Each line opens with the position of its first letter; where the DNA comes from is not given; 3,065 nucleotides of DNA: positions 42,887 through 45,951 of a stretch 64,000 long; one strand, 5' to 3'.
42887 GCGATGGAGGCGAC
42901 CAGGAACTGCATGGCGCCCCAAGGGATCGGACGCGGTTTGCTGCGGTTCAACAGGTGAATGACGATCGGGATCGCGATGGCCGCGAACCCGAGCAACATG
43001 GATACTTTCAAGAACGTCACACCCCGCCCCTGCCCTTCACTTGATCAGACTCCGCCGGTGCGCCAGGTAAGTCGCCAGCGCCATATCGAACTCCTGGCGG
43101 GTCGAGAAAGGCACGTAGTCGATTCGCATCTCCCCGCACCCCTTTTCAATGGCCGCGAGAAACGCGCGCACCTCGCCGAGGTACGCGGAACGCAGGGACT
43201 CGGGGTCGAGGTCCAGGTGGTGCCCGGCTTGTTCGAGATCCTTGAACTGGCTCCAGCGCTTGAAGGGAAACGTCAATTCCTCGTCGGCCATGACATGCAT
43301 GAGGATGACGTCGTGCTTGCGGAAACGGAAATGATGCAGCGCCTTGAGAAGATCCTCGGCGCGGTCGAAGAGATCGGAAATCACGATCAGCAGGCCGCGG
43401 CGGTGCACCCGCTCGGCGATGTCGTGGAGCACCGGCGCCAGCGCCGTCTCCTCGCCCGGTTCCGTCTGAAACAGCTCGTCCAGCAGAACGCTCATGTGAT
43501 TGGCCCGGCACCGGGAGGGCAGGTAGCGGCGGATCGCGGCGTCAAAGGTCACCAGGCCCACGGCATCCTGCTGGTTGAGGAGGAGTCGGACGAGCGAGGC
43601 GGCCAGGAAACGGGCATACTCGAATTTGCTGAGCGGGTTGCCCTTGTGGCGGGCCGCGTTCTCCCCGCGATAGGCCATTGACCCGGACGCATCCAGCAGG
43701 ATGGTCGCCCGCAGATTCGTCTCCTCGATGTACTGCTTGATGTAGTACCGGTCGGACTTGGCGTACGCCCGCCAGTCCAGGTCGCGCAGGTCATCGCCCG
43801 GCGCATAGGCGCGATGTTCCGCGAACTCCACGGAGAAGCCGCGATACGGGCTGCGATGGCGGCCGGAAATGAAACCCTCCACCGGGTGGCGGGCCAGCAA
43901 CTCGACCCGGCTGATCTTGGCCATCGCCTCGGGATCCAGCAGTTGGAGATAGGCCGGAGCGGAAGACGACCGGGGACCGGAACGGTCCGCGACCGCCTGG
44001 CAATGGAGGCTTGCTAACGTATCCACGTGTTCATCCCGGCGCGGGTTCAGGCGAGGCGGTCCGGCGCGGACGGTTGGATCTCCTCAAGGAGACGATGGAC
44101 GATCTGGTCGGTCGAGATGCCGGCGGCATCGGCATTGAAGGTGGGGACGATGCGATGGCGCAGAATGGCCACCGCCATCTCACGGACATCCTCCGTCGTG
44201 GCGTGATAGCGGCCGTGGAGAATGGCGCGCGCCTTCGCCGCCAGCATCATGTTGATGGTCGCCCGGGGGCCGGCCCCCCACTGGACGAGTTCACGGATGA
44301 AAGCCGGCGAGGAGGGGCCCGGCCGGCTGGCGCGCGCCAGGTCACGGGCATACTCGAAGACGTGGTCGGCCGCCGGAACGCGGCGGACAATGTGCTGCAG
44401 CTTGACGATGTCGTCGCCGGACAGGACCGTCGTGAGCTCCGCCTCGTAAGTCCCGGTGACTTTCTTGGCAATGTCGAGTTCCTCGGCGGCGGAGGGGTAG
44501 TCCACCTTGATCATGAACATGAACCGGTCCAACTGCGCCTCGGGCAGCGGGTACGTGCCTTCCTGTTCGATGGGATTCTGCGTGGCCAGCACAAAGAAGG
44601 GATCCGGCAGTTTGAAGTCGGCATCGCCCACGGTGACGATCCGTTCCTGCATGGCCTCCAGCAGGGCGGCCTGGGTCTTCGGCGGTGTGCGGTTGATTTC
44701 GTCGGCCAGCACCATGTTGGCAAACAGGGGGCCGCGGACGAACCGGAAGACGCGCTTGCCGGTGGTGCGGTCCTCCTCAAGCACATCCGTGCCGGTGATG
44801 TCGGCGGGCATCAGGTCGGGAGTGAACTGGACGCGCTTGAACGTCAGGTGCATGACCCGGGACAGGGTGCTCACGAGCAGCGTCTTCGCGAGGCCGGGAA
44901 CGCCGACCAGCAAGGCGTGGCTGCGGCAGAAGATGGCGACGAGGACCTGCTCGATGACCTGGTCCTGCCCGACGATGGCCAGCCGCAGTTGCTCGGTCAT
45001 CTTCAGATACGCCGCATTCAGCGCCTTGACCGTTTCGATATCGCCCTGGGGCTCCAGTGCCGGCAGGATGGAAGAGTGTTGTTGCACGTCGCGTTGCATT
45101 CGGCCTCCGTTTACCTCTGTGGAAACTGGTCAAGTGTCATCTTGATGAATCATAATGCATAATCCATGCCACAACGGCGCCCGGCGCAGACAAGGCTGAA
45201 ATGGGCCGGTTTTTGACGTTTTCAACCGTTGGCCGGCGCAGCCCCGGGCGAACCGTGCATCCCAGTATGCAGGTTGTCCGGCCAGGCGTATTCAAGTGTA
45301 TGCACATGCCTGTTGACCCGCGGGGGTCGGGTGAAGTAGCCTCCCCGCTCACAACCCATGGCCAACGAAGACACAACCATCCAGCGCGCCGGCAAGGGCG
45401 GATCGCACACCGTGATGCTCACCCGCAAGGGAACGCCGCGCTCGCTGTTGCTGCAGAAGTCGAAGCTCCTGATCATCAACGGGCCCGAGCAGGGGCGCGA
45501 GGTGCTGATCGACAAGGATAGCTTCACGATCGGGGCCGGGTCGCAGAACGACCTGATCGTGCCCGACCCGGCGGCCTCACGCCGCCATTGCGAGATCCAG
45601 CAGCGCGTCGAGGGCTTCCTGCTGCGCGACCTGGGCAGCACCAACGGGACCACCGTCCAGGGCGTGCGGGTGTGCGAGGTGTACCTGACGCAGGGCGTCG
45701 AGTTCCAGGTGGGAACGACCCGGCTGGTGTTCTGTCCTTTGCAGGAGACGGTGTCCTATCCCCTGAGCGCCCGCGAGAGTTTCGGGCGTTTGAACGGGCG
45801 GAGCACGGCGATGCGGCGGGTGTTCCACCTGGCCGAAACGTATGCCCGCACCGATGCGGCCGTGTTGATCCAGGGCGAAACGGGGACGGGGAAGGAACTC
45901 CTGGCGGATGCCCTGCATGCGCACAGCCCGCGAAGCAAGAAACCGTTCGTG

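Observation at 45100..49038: Sigma54 promoter + divergent FHA-bEBP + adjacent Ser/Thr kinase: a phospho-threonine-gated switch for the MoxR operon?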

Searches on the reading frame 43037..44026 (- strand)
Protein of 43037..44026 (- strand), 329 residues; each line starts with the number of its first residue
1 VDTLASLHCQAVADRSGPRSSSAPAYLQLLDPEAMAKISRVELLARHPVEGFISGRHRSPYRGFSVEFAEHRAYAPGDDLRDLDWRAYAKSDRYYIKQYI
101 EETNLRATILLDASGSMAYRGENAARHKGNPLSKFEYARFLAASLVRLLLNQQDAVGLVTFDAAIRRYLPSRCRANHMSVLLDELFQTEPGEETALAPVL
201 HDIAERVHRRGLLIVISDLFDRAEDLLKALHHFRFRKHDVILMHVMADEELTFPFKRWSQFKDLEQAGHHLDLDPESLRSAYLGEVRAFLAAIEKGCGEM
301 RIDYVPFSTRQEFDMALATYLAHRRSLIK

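Call 3: search_protein_families(library=pfam, proteins=[window:43037-44026:-])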
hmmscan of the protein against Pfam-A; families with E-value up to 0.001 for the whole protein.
window:43037-44026:- (329 aa): 2 families
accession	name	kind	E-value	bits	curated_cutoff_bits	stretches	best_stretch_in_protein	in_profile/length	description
PF01882.25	DUF58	-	5.4e-42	143.9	23.4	1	70-285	1-209/216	Protein of unknown function DUF58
PF13519.12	VWA_2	-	6.6e-06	27.2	27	1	109-218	3-105/107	von Willebrand factor type A domain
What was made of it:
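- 43037..44026 (-): DUF58/VWA protein. Call 3.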

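Call 61: search_protein_families(library=ncbifam, proteins=[window:43037-44026:-], max_evalue=0.001)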
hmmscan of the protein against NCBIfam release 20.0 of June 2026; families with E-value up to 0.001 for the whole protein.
window:43037-44026:- (329 aa): 0 families

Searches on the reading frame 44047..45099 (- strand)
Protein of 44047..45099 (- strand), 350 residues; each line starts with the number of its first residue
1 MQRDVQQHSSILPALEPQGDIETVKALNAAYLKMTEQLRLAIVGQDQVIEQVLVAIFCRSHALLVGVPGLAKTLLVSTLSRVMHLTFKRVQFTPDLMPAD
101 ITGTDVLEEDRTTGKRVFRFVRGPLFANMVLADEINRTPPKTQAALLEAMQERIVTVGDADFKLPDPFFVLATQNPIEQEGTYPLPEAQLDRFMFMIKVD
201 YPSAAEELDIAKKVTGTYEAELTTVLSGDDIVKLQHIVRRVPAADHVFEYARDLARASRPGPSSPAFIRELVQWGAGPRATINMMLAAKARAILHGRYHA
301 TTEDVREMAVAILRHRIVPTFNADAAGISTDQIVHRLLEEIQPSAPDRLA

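Call 3: search_protein_families(library=pfam, proteins=[window:44047-45099:-])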
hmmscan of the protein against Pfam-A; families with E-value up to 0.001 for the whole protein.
window:44047-45099:- (350 aa): 5 families
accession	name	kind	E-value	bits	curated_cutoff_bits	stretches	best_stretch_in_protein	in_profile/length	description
PF07726.17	AAA_3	-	1.7e-61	206.3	27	1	61-195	1-131/131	ATPase family associated with various cellular activities (AAA)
PF17863.7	AAA_lid_2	-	4.7e-17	61.9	22.7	1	270-336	7-73/74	AAA lid domain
PF07728.20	AAA_5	-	1.7e-12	48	22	1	62-193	2-139/139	AAA domain (dynein-related subfamily)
PF20030.5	bpMoxR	-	2.1e-12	47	27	1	34-204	6-171/205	MoxR domain in the MoxR-vWA-beta-propeller ternary systems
PF00493.29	MCM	-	4.6e-05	23.1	23.3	1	40-214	38-220/224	MCM P-loop domain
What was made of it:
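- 44047..45099 (-): moxR (AAA_3 MoxR ATPase), first gene of the target operon. Call 3 (E=1.7e-61).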

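Call 61: search_protein_families(library=ncbifam, proteins=[window:44047-45099:-], max_evalue=0.001)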
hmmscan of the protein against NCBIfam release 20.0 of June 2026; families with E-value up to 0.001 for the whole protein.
window:44047-45099:- (350 aa): 7 families
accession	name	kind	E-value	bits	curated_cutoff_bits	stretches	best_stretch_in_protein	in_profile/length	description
TIGR02031.1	BchD-ChlD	equivalog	4e-10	39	499.55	1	69-318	26-272/608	magnesium chelatase ATPase subunit D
TIGR02442.1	Cob-chelat-sub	hypoth_equivalog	8.1e-07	27.8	779.45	1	133-318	134-311/641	putative cobaltochelatase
TIGR02640.1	gas_vesic_GvpN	equivalog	2e-06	27.5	266.8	1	131-226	110-209/262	gas vesicle protein GvpN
NF010054.0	PRK13531.1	equivalog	6.5e-06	25.5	681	1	33-250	13-231/498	ATPase RavA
TIGR00764.1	lon_rel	equivalog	3.2e-05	22.7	516.6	1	34-83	12-61/608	ATP-dependent protease LonB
NF047784.1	MadB_ATPase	equivalog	4.8e-05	22.7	475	1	129-248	141-255/298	MadB family AAA-type ATPase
TIGR02030.1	BchI-ChlI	equivalog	0.00031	20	466.95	1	277-318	274-315/337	magnesium chelatase ATPase subunit I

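Call 69: find_homologous_proteins(query=window:44047-45099:-, max_evalue=1e-60)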
Query window:44047-45099:- (350 aa): 8000 proteins with E <= 1e-60 among 8000 candidates; the best 120 are listed.
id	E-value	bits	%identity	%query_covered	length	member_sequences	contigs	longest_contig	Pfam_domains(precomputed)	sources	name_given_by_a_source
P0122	1.8e-207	706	93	100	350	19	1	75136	PF20030.6,PF07726.18,PF17863.8,PF07728.21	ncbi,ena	-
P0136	1.1e-199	680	89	100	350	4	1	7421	PF20030.6,PF07726.18,PF17863.8,PF07728.21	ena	-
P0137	2.3e-199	679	87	100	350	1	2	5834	PF20030.6,PF07726.18,PF17863.8,PF07728.21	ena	-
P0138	1.9e-196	670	90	95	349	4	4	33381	PF20030.6,PF07726.18,PF17863.8,PF07728.21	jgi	jgi:MoxR-like ATPase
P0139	3.2e-193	659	88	95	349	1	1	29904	PF20030.6,PF07726.18,PF17863.8,PF07728.21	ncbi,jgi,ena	-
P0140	3.2e-193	659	87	97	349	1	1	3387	PF20030.6,PF07726.18,PF17863.8,PF07728.21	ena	-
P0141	4.2e-193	659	89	95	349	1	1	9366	PF20030.6,PF07726.18,PF17863.8,PF07728.21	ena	-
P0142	4.5e-193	659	89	95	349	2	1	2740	PF20030.6,PF07726.18,PF17863.8,PF07728.21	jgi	-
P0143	8.2e-193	658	88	95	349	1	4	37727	PF20030.6,PF07726.18,PF17863.8,PF07728.21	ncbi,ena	-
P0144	1.2e-192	657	89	95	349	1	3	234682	PF20030.6,PF07726.18,PF17863.8,PF07728.21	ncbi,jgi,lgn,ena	ncbi:MAG: MoxR family ATPase [bacterium]|jgi:MoxR-like ATPase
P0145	2.1e-192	656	88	97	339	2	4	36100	PF20030.6,PF07726.18,PF17863.8,PF07728.21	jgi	jgi:MoxR-like ATPase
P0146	2.4e-192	656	90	93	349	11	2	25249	PF20030.6,PF07726.18,PF17863.8,PF07728.21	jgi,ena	-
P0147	4.0e-192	655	87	97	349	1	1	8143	PF20030.6,PF07726.18,PF17863.8,PF07728.21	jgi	jgi:MoxR-like ATPase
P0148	1.2e-190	651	89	95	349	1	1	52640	PF20030.6,PF07726.18,PF00493.30,PF17863.8,PF07728.21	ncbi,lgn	-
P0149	1.6e-189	647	86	98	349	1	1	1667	PF20030.6,PF07726.18,PF00493.30,PF17863.8,PF07728.21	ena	-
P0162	8.5e-177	605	82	94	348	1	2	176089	PF20030.6,PF07726.18,PF17863.8,PF07728.21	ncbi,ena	-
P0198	1.2e-168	578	78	95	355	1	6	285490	PF20030.6,PF07726.18,PF17863.8,PF07728.21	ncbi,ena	-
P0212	4.6e-167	573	78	93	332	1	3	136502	PF20030.6,PF07726.18,PF17863.8,PF07728.21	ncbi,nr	ncbi:MAG TPA: MoxR family ATPase [Planctomycetota bacterium]|nr:MoxR family ATPase [Planctomycetota 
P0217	5.8e-166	569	78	95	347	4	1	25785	PF20030.6,PF07726.18,PF17863.8,PF07728.21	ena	-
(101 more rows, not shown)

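Call 70: find_encoding_contigs(protein=P0162, flank=6000, max_places=1)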
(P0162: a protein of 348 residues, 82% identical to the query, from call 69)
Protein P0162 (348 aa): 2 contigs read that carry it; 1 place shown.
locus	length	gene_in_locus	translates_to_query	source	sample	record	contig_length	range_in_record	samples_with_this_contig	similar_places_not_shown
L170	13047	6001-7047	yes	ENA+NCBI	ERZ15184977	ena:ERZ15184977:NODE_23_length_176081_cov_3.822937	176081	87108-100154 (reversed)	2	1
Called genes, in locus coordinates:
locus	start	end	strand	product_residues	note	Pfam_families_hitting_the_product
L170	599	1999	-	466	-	-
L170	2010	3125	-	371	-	-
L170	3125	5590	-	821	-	PF13385:Laminin_G_3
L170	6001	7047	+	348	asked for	PF20030:bpMoxR, PF07726:AAA_3, PF07728:AAA_5, PF17863:AAA_lid_2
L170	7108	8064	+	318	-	PF01882:DUF58, PF13519:VWA_2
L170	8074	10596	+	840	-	PF07584:BatA, PF13519:VWA_2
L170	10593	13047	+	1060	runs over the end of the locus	-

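Call 71: find_encoding_contigs(protein=P0217, flank=6000, max_places=1)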
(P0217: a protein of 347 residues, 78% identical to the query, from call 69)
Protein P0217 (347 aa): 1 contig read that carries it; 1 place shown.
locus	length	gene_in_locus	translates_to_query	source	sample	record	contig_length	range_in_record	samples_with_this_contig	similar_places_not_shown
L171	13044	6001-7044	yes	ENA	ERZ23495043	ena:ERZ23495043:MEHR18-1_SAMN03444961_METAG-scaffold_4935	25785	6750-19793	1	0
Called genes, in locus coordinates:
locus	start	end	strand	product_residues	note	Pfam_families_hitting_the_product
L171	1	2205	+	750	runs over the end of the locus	PF00069:Pkinase, PF07714:PK_Tyr_Ser-Thr, PF12773:DZR (weak)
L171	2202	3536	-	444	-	PF16697:Yop-YscD_cpl, PF00498:FHA, PF00158:Sigma54_activat, PF14532:Sigma54_activ_2, PF00004:AAA (weak), PF07724:AAA_2, PF07728:AAA_5, PF25601:AAA_lid_14, +1 more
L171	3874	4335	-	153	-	-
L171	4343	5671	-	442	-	PF14236:DruA, PF13808:DDE_Tnp_1_assoc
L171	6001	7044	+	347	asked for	PF20030:bpMoxR, PF07726:AAA_3, PF07728:AAA_5, PF17863:AAA_lid_2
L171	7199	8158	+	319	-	PF01882:DUF58, PF13519:VWA_2 (weak)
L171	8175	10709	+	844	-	PF07584:BatA, PF13519:VWA_2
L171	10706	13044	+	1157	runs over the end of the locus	-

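Call 73: find_encoding_contigs(protein=P0212, flank=5000, max_places=1)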
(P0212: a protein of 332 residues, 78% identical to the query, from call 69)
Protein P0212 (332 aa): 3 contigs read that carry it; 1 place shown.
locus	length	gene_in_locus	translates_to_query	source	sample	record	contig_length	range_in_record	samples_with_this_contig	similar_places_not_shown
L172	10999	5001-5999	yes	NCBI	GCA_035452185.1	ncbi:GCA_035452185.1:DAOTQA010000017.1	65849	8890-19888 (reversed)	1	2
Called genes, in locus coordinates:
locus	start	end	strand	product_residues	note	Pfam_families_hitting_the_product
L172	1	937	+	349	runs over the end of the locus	PF00432:Prenyltrans, PF13243:SQHop_cyclase_C (faint)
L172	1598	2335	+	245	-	PF07589:PEP_exosort_dom (weak)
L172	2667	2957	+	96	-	PF04226:Transgly_assoc (weak)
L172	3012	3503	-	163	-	-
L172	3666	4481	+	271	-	PF03328:HpcH_HpaI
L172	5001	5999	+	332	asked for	PF20030:bpMoxR, PF07726:AAA_3, PF07728:AAA_5, PF17863:AAA_lid_2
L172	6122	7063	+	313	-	PF01882:DUF58, PF13519:VWA_2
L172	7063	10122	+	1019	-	PF07584:BatA, PF00092:VWA (weak), PF13519:VWA_2, PF07691:PA14, PF10528:GLEYA (weak)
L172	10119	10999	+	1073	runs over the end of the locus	-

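Call 74: find_encoding_contigs(protein=P0198, flank=5000, max_places=1)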
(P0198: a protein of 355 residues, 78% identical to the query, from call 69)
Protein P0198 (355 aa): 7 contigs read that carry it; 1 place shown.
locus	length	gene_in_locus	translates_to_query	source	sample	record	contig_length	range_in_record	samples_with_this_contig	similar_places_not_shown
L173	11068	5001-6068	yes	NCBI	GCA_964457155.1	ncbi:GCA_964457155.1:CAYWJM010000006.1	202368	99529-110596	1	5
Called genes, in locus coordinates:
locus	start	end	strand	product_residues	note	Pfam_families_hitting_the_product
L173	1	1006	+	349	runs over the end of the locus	PF00432:Prenyltrans, PF13243:SQHop_cyclase_C (faint)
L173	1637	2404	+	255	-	PF07589:PEP_exosort_dom (weak)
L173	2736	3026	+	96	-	PF04226:Transgly_assoc (weak)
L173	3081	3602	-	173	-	-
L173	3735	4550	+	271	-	PF03328:HpcH_HpaI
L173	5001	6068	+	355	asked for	PF20030:bpMoxR, PF07726:AAA_3, PF07728:AAA_5, PF17863:AAA_lid_2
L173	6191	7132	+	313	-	PF01882:DUF58, PF13519:VWA_2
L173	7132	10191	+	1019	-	PF07584:BatA, PF00092:VWA (weak), PF13519:VWA_2, PF07691:PA14, PF10528:GLEYA (weak)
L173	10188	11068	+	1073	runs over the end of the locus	-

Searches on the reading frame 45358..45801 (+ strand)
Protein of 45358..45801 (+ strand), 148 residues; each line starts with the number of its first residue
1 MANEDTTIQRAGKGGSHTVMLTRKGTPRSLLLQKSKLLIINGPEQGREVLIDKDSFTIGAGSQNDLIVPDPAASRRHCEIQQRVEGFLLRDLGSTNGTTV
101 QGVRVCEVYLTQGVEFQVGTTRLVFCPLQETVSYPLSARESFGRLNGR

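Call 17: search_solved_structures(query=window:45358-45801:+, max_evalue=0.01, show_alignments=4)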
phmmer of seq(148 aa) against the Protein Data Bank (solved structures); distinct sequences matched with E-value up to 0.01: 18.
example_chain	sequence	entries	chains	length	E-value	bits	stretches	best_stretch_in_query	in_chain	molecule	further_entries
6i2q_B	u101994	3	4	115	1.6e-11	47.4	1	35-126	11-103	Glycogen accumulation regulator GarA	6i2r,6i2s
8p5r_G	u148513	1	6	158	2.3e-11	46.8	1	36-126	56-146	Glycogen accumulation regulator GarA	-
2kkl_A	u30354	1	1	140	6.4e-11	45.4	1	19-126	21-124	Uncharacterized protein Mb1858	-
2kb3_A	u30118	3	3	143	9.2e-11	44.9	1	35-126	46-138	Oxoglutarate dehydrogenase inhibitor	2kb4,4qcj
8p5x_G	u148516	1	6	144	9.3e-11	44.9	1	35-126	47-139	Oxoglutarate dehydrogenase inhibitor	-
2kfu_A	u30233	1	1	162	1e-10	44.7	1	35-126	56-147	Rv1827 pThr 22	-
6i2p_D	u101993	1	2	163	1.1e-10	44.7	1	35-126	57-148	Glycogen accumulation regulator GarA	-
7rj3_A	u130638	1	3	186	1.5e-10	44.2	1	35-126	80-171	Glycogen accumulation regulator GarA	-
3po8_A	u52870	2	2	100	6.4e-09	38.9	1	45-124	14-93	Putative uncharacterized protein TB39.8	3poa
2lc1_A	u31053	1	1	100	7.7e-09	38.7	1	45-124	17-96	Putative uncharacterized protein TB39.8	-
3oun_A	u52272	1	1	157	3e-08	36.8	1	45-124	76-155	Putative uncharacterized protein TB39.8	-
6cah_A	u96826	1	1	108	9.1e-08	35.2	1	55-126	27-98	ABC transporter ATP-binding/permease protein Rv1747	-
3gqs_A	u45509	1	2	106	0.00017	24.6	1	37-121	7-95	Adenylate cyclase-like protein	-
1uht_A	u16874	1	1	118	0.00025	24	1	33-101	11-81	expressed protein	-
5a8i_A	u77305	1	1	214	0.00061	22.8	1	47-101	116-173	ARNA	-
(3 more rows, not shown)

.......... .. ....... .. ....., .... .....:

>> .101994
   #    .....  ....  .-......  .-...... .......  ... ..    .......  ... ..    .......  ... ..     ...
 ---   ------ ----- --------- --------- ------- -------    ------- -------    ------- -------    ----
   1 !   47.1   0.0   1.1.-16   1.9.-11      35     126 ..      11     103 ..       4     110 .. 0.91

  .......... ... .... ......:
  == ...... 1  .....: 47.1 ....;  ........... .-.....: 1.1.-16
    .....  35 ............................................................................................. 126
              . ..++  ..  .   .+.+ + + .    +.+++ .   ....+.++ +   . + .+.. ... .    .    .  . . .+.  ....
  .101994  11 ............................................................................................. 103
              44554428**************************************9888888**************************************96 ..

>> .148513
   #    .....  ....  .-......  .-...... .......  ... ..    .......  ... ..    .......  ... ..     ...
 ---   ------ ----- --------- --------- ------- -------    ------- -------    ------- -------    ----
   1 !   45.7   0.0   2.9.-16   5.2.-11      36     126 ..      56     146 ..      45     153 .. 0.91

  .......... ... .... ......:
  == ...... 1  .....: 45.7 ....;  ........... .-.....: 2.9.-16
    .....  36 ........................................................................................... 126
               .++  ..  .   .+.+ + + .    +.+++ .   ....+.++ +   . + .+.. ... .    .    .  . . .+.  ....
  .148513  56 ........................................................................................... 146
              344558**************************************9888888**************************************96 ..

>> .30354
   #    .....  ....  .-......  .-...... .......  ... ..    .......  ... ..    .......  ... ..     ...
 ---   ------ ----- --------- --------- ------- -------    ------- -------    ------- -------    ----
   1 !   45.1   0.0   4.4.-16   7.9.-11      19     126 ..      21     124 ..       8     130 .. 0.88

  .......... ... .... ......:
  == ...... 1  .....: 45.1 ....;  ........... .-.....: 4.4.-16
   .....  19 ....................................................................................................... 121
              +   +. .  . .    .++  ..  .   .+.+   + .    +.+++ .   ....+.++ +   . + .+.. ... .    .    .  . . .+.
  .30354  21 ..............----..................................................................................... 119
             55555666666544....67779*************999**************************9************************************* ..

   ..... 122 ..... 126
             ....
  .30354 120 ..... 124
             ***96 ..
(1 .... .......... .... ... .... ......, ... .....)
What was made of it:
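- On FHA domain as a phospho-threonine reader: GarA and OdhI structures match at E=1e-11 (call 17). Ala60 aligns with the GarA Arg (call 17).
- Closest known: GarA/OdhI FHA switch proteins of Actinobacteria. Same: They are the closest solved FHA domains (E=1.6e-11 to 1e-10, call 17).
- Closest known: GarA/OdhI FHA switch proteins of Actinobacteria. Different: Here the FHA is fused to an AAA+ activator and has Ala at that position (call 17).
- The closest solved FHA domains are GarA and OdhI (E about 1e-11, call 17).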
